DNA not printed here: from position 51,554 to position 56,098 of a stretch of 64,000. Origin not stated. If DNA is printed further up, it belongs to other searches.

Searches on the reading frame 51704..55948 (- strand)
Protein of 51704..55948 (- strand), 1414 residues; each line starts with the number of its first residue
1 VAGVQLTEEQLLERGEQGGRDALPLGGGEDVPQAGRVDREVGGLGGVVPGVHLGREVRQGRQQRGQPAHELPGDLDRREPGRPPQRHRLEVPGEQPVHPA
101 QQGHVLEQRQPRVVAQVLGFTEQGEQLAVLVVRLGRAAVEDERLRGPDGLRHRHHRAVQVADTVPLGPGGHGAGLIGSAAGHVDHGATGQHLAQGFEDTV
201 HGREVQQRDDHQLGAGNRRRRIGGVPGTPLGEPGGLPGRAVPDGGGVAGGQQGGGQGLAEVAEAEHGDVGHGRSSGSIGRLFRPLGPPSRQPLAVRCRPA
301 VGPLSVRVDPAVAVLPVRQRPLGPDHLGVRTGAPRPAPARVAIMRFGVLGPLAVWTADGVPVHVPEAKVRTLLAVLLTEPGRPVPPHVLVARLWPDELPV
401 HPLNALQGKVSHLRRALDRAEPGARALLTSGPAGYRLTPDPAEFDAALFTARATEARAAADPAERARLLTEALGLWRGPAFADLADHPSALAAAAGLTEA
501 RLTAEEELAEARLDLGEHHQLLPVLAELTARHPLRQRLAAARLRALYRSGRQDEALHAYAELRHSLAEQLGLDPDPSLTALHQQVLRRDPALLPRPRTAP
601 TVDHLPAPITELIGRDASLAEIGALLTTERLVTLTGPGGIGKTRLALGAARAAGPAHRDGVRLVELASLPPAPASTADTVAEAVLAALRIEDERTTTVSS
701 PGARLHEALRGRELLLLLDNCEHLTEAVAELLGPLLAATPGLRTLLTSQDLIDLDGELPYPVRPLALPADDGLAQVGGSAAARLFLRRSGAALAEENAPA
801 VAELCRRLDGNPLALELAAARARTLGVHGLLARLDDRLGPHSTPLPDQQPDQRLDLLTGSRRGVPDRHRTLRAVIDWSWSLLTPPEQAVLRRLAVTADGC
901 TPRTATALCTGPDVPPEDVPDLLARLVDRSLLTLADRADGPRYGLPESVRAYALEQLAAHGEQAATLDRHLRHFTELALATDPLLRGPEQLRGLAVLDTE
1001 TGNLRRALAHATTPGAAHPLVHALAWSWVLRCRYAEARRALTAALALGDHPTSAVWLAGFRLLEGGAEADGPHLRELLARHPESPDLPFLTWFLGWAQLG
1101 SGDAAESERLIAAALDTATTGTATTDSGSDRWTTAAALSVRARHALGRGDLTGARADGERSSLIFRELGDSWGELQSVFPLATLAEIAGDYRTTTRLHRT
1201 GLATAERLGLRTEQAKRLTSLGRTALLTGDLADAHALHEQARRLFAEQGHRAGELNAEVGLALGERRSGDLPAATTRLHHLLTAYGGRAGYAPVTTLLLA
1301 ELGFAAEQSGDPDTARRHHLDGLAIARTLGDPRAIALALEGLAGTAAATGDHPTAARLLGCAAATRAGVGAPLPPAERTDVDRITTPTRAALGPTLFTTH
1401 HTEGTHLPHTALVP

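Call 91: search_protein_families(library=pfam, proteins=[window:51704-55948:-], max_evalue=0.00001)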
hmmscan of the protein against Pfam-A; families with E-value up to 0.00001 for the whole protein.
window:51704-55948:- (1414 aa): 4 families
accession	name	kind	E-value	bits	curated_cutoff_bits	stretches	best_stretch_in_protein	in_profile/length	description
PF03704.23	BTAD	-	6.6e-37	127.5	22.1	1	445-586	2-146/146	Bacterial transcriptional activator domain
PF13401.12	AAA_22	-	6.1e-07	30.2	27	1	628-733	4-105/130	AAA domain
PF13424.12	TPR_12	-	9.3e-07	29.4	30.1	0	1301-1363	8-72/77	Tetratricopeptide repeat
PF00486.34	Trans_reg_C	-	3e-06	27.6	26.2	1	368-437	9-77/77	Transcriptional regulatory protein, C terminal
